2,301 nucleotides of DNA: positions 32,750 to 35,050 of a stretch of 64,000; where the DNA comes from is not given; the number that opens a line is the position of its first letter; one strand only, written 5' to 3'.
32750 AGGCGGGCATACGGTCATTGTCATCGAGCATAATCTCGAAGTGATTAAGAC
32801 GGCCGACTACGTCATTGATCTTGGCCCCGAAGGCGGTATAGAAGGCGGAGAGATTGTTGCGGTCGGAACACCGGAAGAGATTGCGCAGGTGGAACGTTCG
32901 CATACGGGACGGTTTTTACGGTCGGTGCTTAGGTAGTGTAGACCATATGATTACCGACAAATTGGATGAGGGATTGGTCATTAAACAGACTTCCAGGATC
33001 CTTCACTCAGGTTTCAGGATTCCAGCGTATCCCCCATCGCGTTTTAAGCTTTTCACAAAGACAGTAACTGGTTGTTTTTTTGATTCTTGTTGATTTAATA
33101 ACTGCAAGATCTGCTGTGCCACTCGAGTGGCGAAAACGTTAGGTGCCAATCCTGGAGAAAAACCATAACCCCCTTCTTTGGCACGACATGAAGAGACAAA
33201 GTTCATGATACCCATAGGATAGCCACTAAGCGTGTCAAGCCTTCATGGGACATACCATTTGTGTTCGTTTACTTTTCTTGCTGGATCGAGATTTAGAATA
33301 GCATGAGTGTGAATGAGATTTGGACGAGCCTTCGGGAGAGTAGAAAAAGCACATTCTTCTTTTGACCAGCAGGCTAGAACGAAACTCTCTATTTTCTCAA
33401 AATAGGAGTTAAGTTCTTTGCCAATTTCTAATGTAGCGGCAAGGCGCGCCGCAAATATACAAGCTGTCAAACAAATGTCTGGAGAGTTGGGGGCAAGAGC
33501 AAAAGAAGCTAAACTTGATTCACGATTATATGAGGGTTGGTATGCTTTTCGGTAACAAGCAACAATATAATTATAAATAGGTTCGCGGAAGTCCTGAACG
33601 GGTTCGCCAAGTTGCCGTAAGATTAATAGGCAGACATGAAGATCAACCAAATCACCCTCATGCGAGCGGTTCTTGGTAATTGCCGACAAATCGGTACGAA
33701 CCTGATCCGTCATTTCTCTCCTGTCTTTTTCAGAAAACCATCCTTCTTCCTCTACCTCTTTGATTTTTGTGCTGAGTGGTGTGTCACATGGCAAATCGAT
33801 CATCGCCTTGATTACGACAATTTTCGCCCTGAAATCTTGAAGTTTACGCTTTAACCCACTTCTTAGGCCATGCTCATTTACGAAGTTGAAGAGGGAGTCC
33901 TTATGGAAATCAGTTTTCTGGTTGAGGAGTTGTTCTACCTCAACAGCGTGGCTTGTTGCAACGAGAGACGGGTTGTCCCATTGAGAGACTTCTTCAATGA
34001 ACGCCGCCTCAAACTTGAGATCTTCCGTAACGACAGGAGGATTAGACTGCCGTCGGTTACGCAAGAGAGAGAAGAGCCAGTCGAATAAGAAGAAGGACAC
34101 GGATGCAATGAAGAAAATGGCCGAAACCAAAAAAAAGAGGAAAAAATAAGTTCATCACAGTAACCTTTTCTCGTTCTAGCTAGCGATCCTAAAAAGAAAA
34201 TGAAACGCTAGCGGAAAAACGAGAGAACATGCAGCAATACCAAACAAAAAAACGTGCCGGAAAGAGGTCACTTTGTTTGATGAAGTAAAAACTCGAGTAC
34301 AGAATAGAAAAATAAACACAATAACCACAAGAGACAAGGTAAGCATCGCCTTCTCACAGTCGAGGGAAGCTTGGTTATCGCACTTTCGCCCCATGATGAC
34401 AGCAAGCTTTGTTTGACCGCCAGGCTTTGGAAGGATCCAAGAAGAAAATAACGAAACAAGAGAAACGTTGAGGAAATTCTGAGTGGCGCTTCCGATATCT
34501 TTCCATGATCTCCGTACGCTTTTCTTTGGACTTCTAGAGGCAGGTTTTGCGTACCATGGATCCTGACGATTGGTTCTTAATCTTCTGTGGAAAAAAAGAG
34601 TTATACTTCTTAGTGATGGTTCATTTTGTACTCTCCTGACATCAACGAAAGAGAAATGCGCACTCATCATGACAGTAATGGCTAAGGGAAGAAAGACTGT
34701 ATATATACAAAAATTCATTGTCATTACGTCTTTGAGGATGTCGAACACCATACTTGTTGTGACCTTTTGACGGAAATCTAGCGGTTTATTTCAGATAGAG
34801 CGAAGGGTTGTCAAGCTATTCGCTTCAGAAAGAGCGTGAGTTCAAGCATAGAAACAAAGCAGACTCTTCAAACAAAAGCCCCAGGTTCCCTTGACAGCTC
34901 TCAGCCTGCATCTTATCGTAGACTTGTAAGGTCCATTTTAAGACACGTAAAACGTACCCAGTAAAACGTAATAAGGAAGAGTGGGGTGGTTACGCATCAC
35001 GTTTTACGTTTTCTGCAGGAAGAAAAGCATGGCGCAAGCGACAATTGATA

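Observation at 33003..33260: Internal in-frame TGA splits the toroid-repeat gene; the continuation still encodes a family repeat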

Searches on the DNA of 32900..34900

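Call 20: search_rna_families(source=window, start=32900, end=34900, threshold=evalue, max_evalue=10)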
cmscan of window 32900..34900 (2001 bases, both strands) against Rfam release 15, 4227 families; matches with E-value up to 10: 6.
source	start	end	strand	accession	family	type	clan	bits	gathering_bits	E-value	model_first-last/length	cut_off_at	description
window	34434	34484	+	RF00494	snoU2_19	Gene; snRNA; snoRNA; CD-box;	-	20.3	39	7.5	1-80/80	no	Small nucleolar RNA U2-19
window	33317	33497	+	RF01889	lincRNA-p21_1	Gene; lncRNA;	-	18.1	75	2.2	1-174/174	no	LincRNA-p21 conserved region 1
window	34722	34740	-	RF03111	Zeta-pan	Gene; sRNA;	-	16.5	56.7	8.9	1-50/50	no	Zeta-pan RNA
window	33702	33797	-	RF01932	bxd_4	Gene; lncRNA;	-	16.4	40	6.6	1-106/106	no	Bithoraxoid conserved region 4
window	33877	33939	-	RF01962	RMST_1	Gene; lncRNA;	-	14.4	40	2.9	1-61/61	no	Rhabdomyosarcoma 2 associated transcript conserved region 1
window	34148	34273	-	RF01846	Fungi_U3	Gene; snRNA; snoRNA; CD-box;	CL00100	14.1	95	1.3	110-205/274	no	Fungal small nucleolar RNA U3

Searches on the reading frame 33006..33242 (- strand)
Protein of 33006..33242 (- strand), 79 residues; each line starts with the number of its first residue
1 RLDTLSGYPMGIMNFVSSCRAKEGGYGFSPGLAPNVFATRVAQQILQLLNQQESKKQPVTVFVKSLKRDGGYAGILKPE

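Call 5: search_protein_families(library=pfam, proteins=[window:33006-33242:-], max_evalue=1)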
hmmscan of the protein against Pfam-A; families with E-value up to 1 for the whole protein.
seq(79 aa): 1 family
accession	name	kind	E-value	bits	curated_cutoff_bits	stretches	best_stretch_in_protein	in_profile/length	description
PF00432.27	Prenyltrans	-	8.2e-05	22.6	26.5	1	11-72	54-117/304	Prenyltransferase alpha-alpha toroid domain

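Call 31: list_cluster_members(proteins=[P0001, window:33006-33215:-, window:34179-34751:-])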
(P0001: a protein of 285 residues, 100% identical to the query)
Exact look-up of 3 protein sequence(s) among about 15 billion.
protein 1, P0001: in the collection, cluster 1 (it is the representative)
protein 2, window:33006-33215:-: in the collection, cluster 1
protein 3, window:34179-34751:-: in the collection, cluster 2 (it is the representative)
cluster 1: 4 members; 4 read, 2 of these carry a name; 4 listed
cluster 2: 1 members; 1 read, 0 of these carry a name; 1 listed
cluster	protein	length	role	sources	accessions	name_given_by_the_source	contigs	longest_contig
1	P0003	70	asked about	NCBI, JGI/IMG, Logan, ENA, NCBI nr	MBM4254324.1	MAG: hypothetical protein FJ147_00325 [Deltaproteobacteria bacterium] | hypothetical protein [Deltaproteobacteria bacterium]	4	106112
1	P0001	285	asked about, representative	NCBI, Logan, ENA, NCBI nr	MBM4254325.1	MAG: hypothetical protein FJ147_00330 [Deltaproteobacteria bacterium] | hypothetical protein [Deltaproteobacteria bacterium]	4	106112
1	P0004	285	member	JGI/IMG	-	-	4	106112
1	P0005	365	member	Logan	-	-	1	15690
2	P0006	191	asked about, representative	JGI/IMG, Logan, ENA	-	-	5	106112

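Call 33: find_encoding_contigs(protein=P0005, flank=8000, max_places=6)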
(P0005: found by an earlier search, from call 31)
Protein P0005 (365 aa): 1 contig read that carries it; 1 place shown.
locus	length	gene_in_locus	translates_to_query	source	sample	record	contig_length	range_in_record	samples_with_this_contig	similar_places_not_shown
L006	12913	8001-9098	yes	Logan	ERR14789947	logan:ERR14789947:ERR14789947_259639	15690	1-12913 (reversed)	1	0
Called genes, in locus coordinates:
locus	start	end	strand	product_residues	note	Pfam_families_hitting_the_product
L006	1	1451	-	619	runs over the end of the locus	PF01558:POR, PF01855:POR_N, PF17147:PFOR_II (weak)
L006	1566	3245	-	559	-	PF01343:Peptidase_S49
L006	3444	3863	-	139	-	-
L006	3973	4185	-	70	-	PF04384:Fe-S_assembly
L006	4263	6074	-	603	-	PF00012:HSP70, PF06723:MreB_Mbl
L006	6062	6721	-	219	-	-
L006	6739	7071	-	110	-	PF01521:Fe-S_biosyn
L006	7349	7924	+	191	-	-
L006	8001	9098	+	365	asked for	PF00432:Prenyltrans (faint)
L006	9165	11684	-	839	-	PF00005:ABC_tran (faint), PF02463:SMC_N (faint), PF13191:AAA_16 (faint), PF13555:AAA_29 (faint), PF20703:nSTAND1 (faint), PF17760:UvrA_inter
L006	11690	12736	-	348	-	PF00296:Bac_luciferase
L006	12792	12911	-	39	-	?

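Call 47: search_protein_families(library=pfam, alignment_id=A3, max_evalue=0.01)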
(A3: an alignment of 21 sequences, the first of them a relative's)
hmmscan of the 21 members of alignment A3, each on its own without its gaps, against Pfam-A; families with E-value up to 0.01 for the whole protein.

A. member 1, P0005 (365 aa): 1 family
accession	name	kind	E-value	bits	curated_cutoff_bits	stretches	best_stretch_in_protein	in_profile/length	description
PF00432.27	Prenyltrans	-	3.2e-06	27.2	26.5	1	297-358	54-117/304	Prenyltransferase alpha-alpha toroid domain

B. families by the number of members that match (of 21 scanned): 2 families
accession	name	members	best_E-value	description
PF00432.27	Prenyltrans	16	2.8e-09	Prenyltransferase alpha-alpha toroid domain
PF18929.5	DUF5678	1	6.6e-05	Family of unknown function (DUF5678)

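Call 48: search_solved_structures(query=A3, max_evalue=1)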
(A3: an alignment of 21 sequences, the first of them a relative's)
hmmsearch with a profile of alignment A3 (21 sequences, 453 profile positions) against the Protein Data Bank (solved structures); distinct sequences matched with E-value up to 1: 24.
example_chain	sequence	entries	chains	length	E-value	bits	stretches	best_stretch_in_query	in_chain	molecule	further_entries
6o60_B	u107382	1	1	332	9.6e-14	54.1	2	319-365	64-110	Geranylgeranyl transferase type-2 subunit beta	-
6j6x_B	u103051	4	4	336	1e-13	54.1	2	319-365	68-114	Geranylgeranyl transferase type-2 subunit beta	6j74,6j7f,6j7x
3pz1_B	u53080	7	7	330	1.7e-13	53.3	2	319-367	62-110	Geranylgeranyl transferase type-2 subunit beta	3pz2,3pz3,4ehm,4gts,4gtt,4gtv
1dce_B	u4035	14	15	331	1.7e-13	53.3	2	319-367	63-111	PROTEIN (RAB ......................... BETA SUBUNIT) | RAB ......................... BETA SUBUNIT | Geranylgeranyl transferase type-2 subunit beta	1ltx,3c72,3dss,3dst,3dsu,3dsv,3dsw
2h6h_B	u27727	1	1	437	3.5e-08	35.8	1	308-363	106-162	Protein farnesyltransferase beta subunit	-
2h6i_B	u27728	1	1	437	4.1e-08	35.6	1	309-362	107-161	Protein farnesyltransferase beta subunit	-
1n94_B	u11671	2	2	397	8.2e-08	34.6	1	308-361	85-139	Protein farnesyltransferase beta subunit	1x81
1ft2_B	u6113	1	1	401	8.6e-08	34.5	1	308-361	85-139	PROTEIN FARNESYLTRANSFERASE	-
1nl4_B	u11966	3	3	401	8.6e-08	34.5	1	308-361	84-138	Protein farnesyltransferase beta subunit | Farnesyltransferase subunit beta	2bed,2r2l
1n95_B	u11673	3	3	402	8.7e-08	34.5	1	308-361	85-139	Protein farnesyltransferase beta subunit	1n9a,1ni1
1jcq_B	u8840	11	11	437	9.2e-08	34.4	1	308-363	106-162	PROTEIN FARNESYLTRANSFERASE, BETA SUBUNIT | protein farnesyltransferase beta subunit | Protein farnesyltransferase subunit beta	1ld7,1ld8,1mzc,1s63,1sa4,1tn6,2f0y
2h6g_B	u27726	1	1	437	1.1e-07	34.2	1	309-362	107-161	Protein farnesyltransferase beta subunit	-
1o1r_B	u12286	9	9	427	1.1e-07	34.2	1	308-361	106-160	Protein farnesyltransferase beta subunit | Protein farnesyltransferase subunit beta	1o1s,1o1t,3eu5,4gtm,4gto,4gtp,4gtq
3pz4_B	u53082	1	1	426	1.1e-07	34.1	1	308-361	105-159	Protein farnesyltransferase subunit beta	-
1d8d_B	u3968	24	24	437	1.2e-07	34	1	308-361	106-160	farnesyltransferase (beta subunit) | PROTEIN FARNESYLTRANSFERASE | PROTEIN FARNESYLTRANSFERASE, BETA SUBUNIT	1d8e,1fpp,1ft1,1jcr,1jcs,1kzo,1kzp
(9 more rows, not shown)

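Call 49: predict_structure(alignment_id=A3)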
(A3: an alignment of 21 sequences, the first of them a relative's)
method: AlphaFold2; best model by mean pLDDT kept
length: 365 residues; sequences in the alignment: 21
mean_pLDDT: 84.6   pTM: 0.85
mean pLDDT of the five models: 84.6, 83.5, 83.4, 83.1, 80.6
residues with pLDDT >= 90: 233; 70-90: 66; 50-70: 37; < 50: 29
segments of 3 or more residues with pLDDT < 50: 1-22, 276-279
pLDDT, mean of each block of 10 residues (from residue 1): 41 41 60 79 92 91 76 78 74 93 91 93 92 95 80 95 96 97 78 72 92 94 93 93 95 94 94 57 72 94 95 94 96 88 92 93 74
secondary structure, 60 per line:
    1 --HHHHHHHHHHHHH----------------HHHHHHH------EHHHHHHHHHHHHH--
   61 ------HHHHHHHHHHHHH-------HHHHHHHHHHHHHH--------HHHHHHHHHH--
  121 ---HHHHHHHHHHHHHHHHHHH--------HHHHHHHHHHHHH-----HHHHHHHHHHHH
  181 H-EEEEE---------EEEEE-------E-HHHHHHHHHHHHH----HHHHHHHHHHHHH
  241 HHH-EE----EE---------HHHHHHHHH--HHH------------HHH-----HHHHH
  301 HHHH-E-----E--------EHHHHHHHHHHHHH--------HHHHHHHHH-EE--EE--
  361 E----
elements in order: H3-15 H32-38 H46-58 H67-79 H87-100 H109-118 H124-142 H151-163 H169-181 E183-187 E197-201 H211-223 H228-243 H262-270 H296-304 H322-334 H343-351

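Call 51: fold_search(model_id=the predicted structure, library=pdb)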
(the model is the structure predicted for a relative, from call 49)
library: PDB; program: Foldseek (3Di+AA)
matches with E <= 10: 436; with E <= 0.001: 45
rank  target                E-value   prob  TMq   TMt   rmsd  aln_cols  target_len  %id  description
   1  6o60_B                4.4e-07  1.00  0.54  0.61   8.0       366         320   12  Crystal structure of GGTase3-FBXL2-SKP1 complex (released 2019-06-26)
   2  3dss_B                9.4e-07  1.00  0.55  0.61   8.5       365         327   13  Crystal structure of RabGGTase(DELTA LRR; DELTA IG) (released 2008-09-09)
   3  3dst_B                1.1e-06  1.00  0.53  0.59   8.7       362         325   12  Crystal structure of RabGGTase(DELTA LRR; DELTA IG)in complex with geranylgeranyl pyrophosphate (released 2008-09-09)
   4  3hxf_B                1.4e-06  1.00  0.51  0.57   8.9       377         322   13  Engineered RabGGTase in complex with a peptidomimetic inhibitor (compound 32) (released 2009-09-08)
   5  3dsv_B                1.6e-06  1.00  0.53  0.59  10.7       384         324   12  Crystal structure of RabGGTase(DELTA LRR; DELTA IG)in complex with mono-prenylated peptide Ser-Cys-Ser-Cys(GG) derivat (released 2008-09-09)
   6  3pz2_B                2.0e-06  1.00  0.52  0.59   8.6       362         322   13  Crystal structure of RabGGTase(DELTA LRR; DELTA IG) in Complex with BMS3 and lipid substrate GGPP (released 2011-05-11)
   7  3hxc_B                4.8e-06  1.00  0.53  0.59   8.5       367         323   12  Engineered RabGGTase in complex with a peptidomimetic inhibitor (compound 8) (released 2009-09-08)
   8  4ehm_B                5.0e-06  1.00  0.53  0.58   7.0       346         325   13  RabGGTase in complex with covalently bound Psoromic acid (released 2012-05-30)
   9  3c72_B                5.3e-06  1.00  0.58  0.64   8.5       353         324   13  Engineered RabGGTase in complex with a peptidomimetic inhibitor (released 2008-07-22)
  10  3dsu_B                5.5e-06  1.00  0.55  0.61   8.6       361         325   12  Crystal structure of RabGGTase(DELTA LRR; DELTA IG)in complex with farnesyl pyrophosphate (released 2008-09-09)
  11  1ltx_B                5.8e-06  1.00  0.52  0.58  10.0       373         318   13  Structure of Rab Escort Protein-1 in complex with Rab geranylgeranyl transferase and isoprenoid (released 2003-05-21)
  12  1dce_B                5.8e-06  1.00  0.51  0.56   9.1       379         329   11  CRYSTAL STRUCTURE OF RAB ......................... FROM RAT BRAIN (released 2000-03-24)
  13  4yde_B                1.2e-05  1.00  0.35  0.32  14.8       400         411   12  CRYSTAL STRUCTURE OF CANDIDA ALBICANS PROTEIN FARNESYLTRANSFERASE BINARY COMPLEX WITH THE ISOPRENOID FARNESYLDIPHOSPHA (released 2016-07-06)
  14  6j74_B                1.3e-05  1.00  0.51  0.56   9.2       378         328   11  Complex of GGTaseIII and full-length Ykt6 (released 2020-01-22)
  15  4ydo_B                2.3e-05  1.00  0.35  0.31  14.4       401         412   12  CRYSTAL STRUCTURE OF CANDIDA ALBICANS PROTEIN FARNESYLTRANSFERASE IN APO FORM (released 2016-07-06)
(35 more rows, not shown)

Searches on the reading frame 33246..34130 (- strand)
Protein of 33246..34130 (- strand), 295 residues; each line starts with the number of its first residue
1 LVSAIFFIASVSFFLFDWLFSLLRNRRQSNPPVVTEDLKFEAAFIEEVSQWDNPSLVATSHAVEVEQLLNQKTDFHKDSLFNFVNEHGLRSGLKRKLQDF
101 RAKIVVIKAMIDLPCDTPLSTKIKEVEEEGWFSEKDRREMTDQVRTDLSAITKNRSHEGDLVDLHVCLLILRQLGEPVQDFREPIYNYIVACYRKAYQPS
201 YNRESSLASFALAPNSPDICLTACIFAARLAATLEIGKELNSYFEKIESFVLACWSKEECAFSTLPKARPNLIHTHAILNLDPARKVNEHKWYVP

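Call 5: search_protein_families(library=pfam, proteins=[window:33246-34130:-], max_evalue=1)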
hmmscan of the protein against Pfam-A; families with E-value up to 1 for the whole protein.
seq(295 aa): 1 family
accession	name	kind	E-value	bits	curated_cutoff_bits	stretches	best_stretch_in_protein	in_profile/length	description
PF05817.20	Ribophorin_II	-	0.2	11.8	23.4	1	217-251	131-165/240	Ribophorin II N-terminal domain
